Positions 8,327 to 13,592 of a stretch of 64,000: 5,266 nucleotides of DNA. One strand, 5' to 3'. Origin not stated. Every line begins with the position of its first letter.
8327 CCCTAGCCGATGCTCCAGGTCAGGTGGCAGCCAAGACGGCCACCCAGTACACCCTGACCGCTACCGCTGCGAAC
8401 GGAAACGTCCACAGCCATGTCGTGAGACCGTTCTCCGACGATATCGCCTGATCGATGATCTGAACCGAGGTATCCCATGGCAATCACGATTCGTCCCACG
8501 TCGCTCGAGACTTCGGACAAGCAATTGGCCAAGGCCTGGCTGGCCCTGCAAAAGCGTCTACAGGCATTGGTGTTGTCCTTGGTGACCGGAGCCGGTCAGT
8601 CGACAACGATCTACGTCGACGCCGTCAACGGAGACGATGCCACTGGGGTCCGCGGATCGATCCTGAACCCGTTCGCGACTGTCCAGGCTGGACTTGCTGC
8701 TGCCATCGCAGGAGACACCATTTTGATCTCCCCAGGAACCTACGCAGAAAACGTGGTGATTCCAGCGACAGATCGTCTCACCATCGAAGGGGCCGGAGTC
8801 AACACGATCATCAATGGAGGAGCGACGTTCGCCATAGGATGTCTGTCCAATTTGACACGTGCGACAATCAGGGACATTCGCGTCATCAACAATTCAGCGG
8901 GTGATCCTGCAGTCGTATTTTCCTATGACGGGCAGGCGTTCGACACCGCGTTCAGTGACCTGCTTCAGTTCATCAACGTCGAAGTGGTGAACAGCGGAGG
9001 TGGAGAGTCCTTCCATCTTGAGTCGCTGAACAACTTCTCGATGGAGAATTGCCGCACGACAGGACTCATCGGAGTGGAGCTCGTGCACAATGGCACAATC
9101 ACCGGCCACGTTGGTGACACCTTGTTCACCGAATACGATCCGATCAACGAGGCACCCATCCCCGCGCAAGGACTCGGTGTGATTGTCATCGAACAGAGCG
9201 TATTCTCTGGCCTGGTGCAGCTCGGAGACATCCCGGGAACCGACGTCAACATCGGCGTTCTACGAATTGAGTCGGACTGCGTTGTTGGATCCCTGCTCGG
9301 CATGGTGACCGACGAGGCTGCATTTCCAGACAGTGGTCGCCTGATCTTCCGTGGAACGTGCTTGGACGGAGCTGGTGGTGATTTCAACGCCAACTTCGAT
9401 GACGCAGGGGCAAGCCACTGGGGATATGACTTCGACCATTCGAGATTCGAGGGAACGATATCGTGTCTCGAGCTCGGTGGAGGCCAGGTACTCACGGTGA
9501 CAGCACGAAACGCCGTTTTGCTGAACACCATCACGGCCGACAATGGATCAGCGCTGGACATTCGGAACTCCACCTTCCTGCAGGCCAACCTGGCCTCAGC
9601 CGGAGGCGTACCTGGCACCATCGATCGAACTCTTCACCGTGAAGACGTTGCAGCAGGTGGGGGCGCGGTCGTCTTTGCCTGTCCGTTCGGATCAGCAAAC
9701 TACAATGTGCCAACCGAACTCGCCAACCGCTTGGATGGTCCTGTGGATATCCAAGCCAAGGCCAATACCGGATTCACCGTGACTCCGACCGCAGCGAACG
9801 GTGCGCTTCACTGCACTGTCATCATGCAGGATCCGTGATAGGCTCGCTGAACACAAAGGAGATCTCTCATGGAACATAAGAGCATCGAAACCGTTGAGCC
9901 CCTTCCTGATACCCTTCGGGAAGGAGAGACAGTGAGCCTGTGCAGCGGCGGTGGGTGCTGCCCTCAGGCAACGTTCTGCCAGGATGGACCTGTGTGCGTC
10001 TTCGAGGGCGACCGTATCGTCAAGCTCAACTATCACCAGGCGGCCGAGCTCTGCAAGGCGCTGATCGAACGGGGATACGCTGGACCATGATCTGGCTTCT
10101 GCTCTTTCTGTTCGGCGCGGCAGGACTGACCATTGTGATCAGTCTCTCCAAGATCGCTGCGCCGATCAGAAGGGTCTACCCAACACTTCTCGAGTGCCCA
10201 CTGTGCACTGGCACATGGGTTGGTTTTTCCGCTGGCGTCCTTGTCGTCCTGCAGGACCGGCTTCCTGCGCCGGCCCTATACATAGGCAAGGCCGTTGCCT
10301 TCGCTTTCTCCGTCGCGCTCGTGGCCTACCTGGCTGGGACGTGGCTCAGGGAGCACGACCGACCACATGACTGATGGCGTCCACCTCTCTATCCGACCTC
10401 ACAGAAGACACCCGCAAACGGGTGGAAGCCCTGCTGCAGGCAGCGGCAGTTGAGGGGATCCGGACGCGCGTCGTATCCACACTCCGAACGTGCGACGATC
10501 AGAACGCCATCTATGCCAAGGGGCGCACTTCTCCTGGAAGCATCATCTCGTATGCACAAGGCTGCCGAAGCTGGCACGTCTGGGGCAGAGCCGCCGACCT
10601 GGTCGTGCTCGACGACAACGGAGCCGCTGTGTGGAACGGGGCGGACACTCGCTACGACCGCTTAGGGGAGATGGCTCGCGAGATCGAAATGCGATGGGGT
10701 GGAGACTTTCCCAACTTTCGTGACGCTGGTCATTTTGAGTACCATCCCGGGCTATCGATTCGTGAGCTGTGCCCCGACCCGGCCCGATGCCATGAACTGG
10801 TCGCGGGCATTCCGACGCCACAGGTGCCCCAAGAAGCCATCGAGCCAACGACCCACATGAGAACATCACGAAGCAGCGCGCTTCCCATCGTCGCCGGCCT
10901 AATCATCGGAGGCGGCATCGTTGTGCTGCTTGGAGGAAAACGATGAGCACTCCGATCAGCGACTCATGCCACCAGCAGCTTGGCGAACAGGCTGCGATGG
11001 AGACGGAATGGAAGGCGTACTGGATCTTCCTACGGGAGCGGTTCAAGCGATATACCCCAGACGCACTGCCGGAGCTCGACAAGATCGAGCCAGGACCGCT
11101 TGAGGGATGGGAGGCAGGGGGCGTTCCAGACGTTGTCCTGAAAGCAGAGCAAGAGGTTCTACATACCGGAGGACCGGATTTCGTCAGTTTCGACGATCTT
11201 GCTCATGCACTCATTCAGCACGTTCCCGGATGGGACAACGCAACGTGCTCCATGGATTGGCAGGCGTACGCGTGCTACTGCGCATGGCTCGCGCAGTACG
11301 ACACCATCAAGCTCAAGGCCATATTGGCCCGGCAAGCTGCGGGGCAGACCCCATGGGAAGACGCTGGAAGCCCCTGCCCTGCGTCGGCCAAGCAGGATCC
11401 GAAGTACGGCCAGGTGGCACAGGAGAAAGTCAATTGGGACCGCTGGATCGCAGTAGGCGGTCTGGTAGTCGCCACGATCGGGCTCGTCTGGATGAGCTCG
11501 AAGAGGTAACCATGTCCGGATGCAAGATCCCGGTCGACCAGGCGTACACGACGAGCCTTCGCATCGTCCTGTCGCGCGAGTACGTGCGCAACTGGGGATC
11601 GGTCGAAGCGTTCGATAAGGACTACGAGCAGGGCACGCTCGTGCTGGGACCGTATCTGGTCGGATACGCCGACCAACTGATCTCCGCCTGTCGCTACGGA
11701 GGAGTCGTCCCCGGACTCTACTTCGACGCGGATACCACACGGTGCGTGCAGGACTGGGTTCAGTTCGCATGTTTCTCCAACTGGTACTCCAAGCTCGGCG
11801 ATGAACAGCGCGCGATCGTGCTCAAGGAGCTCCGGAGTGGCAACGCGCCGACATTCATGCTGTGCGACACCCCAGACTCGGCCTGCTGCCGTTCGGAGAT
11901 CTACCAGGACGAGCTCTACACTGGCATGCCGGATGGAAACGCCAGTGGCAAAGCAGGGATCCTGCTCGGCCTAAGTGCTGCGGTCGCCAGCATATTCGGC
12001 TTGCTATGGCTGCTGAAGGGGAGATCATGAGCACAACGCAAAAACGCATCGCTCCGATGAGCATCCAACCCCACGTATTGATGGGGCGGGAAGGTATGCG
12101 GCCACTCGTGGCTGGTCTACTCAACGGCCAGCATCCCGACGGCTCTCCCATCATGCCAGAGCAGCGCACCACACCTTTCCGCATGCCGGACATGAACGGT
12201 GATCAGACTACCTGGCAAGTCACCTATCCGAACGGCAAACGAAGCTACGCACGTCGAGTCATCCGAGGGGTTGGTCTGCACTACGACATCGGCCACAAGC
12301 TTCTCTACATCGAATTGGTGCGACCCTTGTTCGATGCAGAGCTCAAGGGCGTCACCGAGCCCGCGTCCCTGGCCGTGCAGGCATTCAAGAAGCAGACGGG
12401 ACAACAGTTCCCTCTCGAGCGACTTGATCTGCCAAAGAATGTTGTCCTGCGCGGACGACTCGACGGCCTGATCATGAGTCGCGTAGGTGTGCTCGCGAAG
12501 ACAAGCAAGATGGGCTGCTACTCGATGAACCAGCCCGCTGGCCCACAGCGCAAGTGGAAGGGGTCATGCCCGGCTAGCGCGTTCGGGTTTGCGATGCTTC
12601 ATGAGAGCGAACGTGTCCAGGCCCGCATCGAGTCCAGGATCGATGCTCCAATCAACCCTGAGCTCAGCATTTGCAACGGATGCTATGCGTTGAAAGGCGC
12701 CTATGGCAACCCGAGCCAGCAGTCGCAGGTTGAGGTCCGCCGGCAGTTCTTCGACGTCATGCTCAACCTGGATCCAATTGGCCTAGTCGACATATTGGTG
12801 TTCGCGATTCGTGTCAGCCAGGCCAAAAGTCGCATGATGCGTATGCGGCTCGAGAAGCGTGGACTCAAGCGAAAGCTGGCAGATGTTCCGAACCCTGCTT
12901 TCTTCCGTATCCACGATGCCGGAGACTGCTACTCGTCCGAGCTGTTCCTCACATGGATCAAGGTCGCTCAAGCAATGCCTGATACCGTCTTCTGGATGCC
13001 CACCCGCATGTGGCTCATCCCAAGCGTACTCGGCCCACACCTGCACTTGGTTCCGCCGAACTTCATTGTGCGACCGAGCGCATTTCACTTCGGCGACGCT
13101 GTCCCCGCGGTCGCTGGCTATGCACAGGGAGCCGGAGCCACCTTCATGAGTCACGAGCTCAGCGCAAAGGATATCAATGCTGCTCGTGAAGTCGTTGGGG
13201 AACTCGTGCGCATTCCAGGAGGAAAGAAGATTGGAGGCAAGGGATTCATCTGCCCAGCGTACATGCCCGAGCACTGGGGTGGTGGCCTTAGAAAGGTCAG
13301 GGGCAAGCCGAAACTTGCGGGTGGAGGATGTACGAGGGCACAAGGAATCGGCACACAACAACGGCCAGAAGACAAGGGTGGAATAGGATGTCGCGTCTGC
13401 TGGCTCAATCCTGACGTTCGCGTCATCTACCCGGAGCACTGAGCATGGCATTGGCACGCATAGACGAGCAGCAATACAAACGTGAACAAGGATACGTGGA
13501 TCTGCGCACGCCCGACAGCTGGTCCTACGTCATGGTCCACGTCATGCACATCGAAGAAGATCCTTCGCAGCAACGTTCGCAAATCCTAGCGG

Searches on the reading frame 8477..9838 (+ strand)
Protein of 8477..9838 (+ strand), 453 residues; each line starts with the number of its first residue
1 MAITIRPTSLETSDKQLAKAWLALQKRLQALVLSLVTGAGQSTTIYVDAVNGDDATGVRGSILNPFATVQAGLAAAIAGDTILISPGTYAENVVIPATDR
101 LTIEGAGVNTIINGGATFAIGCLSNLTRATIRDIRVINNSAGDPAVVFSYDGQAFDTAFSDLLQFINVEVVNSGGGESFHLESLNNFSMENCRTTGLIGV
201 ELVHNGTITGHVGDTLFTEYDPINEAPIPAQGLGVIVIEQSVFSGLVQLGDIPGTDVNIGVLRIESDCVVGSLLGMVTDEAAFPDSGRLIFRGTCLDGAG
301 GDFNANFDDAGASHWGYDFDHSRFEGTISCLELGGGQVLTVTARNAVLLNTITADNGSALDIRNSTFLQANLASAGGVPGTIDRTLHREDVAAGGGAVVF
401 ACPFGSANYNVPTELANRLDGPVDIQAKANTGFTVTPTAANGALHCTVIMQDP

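Call 18: search_protein_families(library=phrogs, proteins=[window:8477-9838:+], max_evalue=0.001)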
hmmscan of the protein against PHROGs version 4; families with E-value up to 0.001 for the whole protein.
window:8477-9838:+ (453 aa): 3 families
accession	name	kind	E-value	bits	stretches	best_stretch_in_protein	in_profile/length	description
phrog_4577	-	tail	1.8e-08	34.9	1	25-99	103-181/340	tail protein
phrog_27126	-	connector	2.4e-05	23.7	1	65-190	487-614/728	neck protein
phrog_17885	-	tail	0.00023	20.2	1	19-108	38-127/1002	tail fiber protein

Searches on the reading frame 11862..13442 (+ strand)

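Call 18: search_protein_families(library=phrogs, proteins=[window:11862-13442:+], max_evalue=0.001)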
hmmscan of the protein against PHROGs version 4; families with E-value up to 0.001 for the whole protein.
window:11862-13442:+ (526 aa): 1 family
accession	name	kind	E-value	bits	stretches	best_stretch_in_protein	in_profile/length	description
phrog_1392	-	unknown function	3.3e-08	34.2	1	345-383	145-183/296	-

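Call 104: search_protein_families(library=pfam, proteins=[window:11862-13442:+], max_evalue=0.05)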
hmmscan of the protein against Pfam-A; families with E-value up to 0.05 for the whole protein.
window:11862-13442:+ (526 aa): 1 family
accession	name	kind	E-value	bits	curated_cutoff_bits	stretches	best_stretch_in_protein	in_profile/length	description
PF17338.8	GP88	-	1.1e-15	58.5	24.4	1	216-412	22-165/230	Gene product 88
